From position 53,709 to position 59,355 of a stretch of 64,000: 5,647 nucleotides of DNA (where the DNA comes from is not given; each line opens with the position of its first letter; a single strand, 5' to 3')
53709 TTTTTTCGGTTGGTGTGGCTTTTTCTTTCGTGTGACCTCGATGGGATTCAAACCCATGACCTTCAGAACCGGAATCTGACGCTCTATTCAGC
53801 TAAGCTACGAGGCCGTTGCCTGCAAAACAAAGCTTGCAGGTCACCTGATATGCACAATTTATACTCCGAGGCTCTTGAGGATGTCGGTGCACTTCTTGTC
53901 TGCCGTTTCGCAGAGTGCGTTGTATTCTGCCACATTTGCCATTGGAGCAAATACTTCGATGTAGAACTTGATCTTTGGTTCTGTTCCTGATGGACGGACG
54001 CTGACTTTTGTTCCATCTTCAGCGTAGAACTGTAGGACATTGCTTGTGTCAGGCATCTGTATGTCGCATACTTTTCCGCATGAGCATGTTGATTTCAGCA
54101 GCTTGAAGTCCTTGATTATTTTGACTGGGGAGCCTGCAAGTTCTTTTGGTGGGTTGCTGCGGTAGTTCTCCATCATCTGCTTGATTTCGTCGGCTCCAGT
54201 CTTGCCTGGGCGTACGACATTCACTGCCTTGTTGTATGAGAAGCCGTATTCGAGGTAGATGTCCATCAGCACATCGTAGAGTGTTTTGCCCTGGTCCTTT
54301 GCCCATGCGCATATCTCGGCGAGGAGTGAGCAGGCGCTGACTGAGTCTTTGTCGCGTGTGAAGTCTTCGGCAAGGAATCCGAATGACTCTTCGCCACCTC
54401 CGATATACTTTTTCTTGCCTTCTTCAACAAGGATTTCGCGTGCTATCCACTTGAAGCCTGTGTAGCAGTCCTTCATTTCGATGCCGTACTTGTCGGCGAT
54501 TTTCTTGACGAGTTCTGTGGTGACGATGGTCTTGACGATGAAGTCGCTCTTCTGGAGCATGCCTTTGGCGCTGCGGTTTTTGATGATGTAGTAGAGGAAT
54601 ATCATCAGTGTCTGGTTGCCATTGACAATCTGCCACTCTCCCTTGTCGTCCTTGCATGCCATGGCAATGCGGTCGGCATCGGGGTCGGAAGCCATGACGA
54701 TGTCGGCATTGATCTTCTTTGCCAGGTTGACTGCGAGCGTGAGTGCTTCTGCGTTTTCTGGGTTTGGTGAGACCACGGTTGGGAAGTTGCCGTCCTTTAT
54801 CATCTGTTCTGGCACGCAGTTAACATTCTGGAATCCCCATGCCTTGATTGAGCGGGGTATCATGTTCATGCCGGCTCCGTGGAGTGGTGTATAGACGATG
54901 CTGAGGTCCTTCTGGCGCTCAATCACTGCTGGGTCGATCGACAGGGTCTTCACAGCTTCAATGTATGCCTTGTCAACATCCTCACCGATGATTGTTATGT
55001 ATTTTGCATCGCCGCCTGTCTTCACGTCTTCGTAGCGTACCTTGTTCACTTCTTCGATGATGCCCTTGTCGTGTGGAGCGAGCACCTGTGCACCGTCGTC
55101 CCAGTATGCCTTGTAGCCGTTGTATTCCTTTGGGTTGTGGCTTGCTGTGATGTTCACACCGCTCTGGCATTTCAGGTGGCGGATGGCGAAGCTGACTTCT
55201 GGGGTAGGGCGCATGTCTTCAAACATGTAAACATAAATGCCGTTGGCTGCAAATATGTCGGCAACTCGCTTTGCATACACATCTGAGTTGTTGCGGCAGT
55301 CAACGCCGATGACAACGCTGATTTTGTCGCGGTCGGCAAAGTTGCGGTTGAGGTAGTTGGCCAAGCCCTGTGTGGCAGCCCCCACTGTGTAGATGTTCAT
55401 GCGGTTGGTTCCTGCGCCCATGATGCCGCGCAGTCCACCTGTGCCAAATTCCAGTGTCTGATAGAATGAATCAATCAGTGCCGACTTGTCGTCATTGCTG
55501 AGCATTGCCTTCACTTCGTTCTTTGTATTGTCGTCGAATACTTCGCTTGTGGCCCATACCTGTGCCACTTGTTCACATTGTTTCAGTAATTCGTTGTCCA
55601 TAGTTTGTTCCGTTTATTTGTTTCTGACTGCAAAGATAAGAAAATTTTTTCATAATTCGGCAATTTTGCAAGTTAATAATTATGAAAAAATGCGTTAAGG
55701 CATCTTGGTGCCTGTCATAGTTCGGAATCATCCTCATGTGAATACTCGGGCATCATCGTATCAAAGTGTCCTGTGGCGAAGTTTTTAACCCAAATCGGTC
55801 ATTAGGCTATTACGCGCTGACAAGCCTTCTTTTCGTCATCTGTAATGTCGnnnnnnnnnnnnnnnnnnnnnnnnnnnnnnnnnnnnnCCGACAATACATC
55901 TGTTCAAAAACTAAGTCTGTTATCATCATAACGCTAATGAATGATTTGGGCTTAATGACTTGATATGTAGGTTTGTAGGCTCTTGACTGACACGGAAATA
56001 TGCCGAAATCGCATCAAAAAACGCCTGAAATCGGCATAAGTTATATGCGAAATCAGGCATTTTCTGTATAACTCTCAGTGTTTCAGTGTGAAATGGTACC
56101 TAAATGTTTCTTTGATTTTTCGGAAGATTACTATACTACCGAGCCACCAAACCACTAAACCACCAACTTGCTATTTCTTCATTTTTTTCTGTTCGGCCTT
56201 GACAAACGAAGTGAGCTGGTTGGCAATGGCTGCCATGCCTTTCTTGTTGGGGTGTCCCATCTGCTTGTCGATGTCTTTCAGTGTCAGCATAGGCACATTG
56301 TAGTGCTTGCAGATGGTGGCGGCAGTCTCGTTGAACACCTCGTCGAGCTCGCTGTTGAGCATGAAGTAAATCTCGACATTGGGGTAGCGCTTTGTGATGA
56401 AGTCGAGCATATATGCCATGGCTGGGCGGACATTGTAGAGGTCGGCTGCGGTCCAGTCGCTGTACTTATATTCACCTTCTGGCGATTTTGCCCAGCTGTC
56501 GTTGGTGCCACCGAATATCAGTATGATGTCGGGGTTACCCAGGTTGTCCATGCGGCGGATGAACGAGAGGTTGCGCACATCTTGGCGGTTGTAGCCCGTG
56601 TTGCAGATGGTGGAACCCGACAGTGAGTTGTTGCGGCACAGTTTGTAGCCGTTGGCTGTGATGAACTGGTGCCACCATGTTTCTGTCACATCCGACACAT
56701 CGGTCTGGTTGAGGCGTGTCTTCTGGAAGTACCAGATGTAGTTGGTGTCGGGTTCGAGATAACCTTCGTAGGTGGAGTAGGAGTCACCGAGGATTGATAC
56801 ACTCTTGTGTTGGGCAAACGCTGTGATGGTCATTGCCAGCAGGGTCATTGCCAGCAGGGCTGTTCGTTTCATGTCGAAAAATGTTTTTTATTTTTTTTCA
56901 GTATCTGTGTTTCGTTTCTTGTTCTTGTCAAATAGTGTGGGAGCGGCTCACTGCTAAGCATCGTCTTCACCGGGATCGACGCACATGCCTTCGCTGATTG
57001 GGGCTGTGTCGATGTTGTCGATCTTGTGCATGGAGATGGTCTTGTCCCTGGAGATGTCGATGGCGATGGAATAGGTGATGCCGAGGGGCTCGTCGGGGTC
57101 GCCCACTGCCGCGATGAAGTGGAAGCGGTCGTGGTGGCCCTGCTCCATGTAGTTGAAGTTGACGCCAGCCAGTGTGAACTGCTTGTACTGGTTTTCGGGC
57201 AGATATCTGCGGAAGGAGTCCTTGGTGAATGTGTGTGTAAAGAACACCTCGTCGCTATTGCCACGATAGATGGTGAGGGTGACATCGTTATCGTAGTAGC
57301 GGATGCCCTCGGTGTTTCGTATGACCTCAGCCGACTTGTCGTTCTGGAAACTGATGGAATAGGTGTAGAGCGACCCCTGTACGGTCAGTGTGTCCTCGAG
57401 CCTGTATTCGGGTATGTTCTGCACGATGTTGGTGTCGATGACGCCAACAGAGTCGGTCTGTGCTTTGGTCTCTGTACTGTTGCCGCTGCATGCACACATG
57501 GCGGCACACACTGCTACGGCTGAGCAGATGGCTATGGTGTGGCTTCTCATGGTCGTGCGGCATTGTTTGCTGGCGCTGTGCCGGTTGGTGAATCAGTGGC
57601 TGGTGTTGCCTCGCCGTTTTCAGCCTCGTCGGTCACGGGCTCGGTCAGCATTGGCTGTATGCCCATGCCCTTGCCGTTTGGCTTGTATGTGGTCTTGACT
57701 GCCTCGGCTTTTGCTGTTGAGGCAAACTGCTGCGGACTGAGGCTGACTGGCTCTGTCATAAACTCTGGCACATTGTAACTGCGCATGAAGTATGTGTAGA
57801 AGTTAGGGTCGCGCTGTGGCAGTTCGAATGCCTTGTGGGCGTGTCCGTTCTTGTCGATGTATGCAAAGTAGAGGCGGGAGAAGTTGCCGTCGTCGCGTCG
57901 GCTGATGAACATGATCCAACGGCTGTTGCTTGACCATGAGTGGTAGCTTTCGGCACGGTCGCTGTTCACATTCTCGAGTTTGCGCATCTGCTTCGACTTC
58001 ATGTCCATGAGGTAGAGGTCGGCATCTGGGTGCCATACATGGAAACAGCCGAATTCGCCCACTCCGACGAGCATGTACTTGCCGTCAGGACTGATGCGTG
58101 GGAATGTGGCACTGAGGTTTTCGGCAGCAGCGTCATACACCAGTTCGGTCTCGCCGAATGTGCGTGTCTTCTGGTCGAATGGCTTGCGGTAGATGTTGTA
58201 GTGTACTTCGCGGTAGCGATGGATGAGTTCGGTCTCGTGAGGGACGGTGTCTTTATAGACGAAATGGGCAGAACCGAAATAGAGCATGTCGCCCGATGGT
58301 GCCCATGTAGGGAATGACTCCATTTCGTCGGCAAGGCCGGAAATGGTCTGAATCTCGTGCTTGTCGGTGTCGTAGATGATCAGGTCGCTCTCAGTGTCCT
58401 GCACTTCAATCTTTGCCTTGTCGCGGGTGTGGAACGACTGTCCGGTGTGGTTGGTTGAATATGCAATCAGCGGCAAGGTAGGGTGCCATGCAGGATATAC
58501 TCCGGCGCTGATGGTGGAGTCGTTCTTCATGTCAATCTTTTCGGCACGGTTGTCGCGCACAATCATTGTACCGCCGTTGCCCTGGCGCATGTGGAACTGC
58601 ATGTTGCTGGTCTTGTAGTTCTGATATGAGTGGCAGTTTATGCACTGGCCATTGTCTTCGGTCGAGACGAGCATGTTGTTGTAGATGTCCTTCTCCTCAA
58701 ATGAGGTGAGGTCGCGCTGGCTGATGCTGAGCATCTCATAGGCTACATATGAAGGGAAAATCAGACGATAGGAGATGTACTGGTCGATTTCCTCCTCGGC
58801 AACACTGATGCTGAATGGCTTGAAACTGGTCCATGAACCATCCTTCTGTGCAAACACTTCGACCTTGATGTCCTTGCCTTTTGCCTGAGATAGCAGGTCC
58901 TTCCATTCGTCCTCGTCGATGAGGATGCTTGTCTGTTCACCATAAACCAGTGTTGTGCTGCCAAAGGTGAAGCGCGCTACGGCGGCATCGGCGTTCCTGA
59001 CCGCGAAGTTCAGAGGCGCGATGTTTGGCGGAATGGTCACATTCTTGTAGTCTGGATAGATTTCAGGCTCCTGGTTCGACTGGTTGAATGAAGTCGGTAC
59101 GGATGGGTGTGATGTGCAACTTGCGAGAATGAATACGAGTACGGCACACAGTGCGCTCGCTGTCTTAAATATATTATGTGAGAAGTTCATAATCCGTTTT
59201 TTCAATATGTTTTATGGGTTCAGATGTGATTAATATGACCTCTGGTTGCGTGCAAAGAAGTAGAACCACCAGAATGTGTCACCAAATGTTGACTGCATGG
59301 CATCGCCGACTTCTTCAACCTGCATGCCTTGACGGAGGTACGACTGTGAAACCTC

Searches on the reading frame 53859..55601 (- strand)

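Call 38: search_protein_families(library=pfam, proteins=[window:53859-55601:-], max_evalue=0.01)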
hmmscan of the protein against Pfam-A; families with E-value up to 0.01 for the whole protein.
window:53859-55601:- (580 aa): 4 families
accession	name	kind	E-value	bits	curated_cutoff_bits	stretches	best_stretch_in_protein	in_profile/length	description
PF02878.22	PGM_PMM_I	-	8.9e-40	136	22.5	1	51-189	3-135/138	Phosphoglucomutase/phosphomannomutase, alpha/beta/alpha domain I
PF02879.22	PGM_PMM_II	-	2e-24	86.5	29.3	1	212-318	2-100/103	Phosphoglucomutase/phosphomannomutase, alpha/beta/alpha domain II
PF02880.22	PGM_PMM_III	-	8.4e-20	71.5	20.7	1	327-449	1-112/115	Phosphoglucomutase/phosphomannomutase, alpha/beta/alpha domain III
PF00408.26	PGM_PMM_IV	-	4.8e-07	30.2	23.1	1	514-559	21-60/68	Phosphoglucomutase/phosphomannomutase, C-terminal domain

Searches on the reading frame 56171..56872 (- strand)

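Call 38: search_protein_families(library=pfam, proteins=[window:56171-56872:-], max_evalue=0.01)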
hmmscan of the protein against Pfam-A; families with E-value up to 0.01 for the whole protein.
window:56171-56872:- (233 aa): 3 families
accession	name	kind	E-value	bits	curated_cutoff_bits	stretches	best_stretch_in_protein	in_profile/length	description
PF16255.11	Lipase_GDSL_lke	-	5.8e-83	277.6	29.2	1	23-223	1-202/203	GDSL-like Lipase/Acylhydrolase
PF13472.12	Lipase_GDSL_2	-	5.3e-09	37.2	32.9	1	28-214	2-177/178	GDSL-like Lipase/Acylhydrolase family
PF00657.28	Lipase_GDSL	-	1.7e-06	28.8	23.6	1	27-219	3-207/208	GDSL-like Lipase/Acylhydrolase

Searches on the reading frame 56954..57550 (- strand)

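Call 38: search_protein_families(library=pfam, proteins=[window:56954-57550:-], max_evalue=0.01)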
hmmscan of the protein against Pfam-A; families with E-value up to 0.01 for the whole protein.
window:56954-57550:- (198 aa): 1 family
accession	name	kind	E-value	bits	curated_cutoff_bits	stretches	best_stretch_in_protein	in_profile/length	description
PF15889.10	DUF4738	-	5.2e-21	75.5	23.9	1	42-174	15-146/146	Domain of unknown function (DUF4738)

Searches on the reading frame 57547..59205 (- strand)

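Call 85: search_protein_families(library=pfam, proteins=[window:57547-59205:-], max_evalue=0.00001)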
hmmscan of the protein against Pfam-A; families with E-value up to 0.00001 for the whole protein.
window:57547-59205:- (552 aa): 1 family
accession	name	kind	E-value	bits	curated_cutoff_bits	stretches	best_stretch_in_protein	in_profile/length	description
PF07676.18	PD40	-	9.4e-10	38.6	20.9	0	413-445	5-36/38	WD40-like Beta Propeller Repeat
